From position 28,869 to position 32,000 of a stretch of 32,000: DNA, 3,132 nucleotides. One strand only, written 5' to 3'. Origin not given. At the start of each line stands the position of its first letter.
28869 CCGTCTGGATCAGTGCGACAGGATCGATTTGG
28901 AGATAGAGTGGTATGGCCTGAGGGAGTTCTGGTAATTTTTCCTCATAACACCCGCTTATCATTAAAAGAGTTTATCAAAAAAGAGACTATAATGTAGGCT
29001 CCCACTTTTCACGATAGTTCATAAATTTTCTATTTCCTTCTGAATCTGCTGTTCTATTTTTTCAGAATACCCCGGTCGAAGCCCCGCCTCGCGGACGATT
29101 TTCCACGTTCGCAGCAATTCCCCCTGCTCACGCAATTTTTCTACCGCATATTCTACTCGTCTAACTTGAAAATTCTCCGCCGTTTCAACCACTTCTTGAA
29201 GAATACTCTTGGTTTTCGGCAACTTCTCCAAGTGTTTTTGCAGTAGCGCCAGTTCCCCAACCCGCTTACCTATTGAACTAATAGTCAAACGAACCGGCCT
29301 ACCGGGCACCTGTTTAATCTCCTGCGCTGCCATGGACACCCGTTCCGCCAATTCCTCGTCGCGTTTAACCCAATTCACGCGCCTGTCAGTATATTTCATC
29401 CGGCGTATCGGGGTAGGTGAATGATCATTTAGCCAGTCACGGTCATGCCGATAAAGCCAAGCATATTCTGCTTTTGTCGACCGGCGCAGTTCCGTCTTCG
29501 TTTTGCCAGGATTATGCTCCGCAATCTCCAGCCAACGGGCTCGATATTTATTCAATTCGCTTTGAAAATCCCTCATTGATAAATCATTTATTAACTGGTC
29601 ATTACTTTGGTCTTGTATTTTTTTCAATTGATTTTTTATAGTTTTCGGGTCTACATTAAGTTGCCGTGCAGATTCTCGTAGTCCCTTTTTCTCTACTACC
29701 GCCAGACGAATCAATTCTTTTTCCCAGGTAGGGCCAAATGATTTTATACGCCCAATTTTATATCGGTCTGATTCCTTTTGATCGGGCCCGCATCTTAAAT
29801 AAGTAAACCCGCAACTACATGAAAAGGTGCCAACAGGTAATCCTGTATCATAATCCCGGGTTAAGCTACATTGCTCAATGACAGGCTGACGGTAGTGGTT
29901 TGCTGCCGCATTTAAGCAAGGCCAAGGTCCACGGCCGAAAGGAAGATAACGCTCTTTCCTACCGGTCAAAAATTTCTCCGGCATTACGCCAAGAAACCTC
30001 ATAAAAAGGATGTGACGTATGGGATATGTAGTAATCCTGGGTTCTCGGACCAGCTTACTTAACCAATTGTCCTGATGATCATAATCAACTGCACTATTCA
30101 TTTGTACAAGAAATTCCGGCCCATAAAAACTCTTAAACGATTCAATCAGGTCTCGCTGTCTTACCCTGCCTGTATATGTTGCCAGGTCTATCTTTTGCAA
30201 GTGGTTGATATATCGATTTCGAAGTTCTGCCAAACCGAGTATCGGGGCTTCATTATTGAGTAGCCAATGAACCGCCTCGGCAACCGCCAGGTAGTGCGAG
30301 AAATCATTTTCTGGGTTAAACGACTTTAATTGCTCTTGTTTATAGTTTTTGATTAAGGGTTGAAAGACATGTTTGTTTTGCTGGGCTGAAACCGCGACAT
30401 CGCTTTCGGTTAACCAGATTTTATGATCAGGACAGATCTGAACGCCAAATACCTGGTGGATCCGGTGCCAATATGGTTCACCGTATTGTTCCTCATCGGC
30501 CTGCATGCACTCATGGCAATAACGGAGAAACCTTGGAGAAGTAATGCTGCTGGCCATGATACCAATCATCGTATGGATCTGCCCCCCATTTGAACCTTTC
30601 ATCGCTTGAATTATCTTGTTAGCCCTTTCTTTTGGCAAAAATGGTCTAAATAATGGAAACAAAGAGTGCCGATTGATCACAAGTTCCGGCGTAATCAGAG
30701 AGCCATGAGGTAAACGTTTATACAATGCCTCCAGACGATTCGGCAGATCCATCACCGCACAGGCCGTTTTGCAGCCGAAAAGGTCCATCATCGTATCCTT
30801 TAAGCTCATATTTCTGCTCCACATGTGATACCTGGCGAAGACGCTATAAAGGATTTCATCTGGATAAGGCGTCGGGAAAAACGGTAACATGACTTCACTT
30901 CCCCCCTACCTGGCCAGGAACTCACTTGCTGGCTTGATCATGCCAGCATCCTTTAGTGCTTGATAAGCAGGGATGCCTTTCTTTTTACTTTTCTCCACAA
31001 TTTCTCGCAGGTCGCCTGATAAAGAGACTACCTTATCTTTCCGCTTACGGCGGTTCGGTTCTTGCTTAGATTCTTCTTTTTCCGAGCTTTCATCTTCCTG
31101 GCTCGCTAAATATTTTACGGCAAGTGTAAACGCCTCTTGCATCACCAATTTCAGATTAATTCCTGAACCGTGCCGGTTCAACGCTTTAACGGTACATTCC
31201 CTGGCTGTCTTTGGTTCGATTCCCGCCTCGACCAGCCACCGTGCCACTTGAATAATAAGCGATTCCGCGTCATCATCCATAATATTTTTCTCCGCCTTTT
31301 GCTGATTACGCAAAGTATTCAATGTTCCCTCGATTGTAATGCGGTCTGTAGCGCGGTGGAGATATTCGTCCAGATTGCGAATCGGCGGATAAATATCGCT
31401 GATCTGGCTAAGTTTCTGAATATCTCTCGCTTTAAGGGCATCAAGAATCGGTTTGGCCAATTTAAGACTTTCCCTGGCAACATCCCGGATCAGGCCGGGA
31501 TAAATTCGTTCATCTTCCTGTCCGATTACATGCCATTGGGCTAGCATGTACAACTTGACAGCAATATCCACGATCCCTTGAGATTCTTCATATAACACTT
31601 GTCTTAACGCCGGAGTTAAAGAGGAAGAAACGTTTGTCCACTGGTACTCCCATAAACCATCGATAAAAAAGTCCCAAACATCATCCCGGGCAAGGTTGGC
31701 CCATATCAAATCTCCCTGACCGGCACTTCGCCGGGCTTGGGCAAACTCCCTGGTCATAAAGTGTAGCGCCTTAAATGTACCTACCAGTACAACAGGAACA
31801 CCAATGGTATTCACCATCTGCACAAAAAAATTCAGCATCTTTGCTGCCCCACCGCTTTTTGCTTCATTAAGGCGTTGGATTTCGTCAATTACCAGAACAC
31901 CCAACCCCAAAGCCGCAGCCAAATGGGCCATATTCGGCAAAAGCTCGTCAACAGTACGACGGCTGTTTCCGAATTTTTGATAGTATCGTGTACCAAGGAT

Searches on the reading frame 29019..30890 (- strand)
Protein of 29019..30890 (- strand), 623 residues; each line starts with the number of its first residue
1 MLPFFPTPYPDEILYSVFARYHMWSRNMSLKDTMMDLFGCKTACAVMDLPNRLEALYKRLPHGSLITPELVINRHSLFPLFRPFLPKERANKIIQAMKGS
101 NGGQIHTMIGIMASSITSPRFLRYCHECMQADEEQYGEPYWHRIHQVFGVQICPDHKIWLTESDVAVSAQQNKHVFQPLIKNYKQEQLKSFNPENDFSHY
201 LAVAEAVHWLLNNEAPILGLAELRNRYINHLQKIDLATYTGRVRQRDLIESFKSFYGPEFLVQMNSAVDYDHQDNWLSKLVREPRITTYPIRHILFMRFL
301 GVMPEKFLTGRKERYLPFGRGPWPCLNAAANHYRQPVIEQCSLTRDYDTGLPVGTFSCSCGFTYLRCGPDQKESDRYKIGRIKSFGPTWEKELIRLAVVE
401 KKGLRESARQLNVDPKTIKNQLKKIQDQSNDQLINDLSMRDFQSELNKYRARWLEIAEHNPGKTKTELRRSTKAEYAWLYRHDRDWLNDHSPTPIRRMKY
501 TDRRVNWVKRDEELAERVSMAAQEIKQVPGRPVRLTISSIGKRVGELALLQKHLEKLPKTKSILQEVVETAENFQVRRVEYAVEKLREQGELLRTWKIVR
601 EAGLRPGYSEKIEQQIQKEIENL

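Call 6: search_protein_families(library=pfam, proteins=[window:29019-30890:-], max_evalue=0.001)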
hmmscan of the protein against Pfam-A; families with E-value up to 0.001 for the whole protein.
window:29019-30890:- (623 aa): 2 families
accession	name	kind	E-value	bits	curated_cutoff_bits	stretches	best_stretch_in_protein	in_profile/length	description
PF15978.11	TnsD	-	5.7e-109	364.8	32.4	1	204-564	2-355/355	Tn7-like transposition protein D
PF06527.16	TniQ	-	8.7e-24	85.2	27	1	3-158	1-140/142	TniQ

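Call 86: find_encoding_contigs(protein=window:29019-30890:-, flank=10000, max_places=3)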
Protein window:29019-30890:- (623 aa): 1 contig read that carries it; 1 place shown.
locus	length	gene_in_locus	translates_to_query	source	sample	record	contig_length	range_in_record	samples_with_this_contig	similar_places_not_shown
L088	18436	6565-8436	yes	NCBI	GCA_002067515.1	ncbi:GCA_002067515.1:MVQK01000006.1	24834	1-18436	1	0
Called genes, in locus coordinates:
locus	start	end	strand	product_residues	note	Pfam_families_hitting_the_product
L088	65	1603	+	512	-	PF13522:GATase_6, PF13537:GATase_7, PF01380:SIS, PF13580:SIS_2 (weak), PF01380:SIS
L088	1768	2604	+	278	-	PF08722:Tn7_TnsA-like_N, PF08721:Tn7_Tnp_TnsA_C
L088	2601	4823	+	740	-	PF27165:TnsB_N (weak), PF27135:HTH_TnsB, PF09299:Mu-transpos_C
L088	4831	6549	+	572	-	PF05621:TniB, PF13401:AAA_22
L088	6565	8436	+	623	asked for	PF06527:TniQ, PF15978:TnsD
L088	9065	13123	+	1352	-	PF07693:KAP_NTPase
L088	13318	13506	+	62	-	-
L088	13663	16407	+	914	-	-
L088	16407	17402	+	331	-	PF08665:PglZ (weak)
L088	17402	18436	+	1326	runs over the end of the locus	PF01555:N6_N4_Mtase (faint)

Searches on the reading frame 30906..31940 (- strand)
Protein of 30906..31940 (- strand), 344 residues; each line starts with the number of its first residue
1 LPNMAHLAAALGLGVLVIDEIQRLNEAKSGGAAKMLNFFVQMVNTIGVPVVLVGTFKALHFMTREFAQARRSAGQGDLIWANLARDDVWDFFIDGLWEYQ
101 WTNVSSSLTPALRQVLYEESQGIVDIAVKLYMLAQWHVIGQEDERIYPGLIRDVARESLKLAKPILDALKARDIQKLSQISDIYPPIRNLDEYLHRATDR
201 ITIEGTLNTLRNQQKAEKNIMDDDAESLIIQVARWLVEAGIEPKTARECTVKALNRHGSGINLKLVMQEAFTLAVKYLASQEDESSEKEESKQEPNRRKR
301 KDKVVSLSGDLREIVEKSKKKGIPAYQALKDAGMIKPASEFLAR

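Call 6: search_protein_families(library=pfam, proteins=[window:30906-31940:-], max_evalue=0.001)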
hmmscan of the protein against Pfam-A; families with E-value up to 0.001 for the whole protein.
window:30906-31940:- (344 aa): 2 families
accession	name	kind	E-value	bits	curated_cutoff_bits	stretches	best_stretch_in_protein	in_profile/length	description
PF13401.12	AAA_22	-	3.4e-07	31.1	27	1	4-56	75-124/130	AAA domain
PF05621.17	TniB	-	1.1e-06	28.6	22.4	1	6-65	113-172/189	Bacterial TniB protein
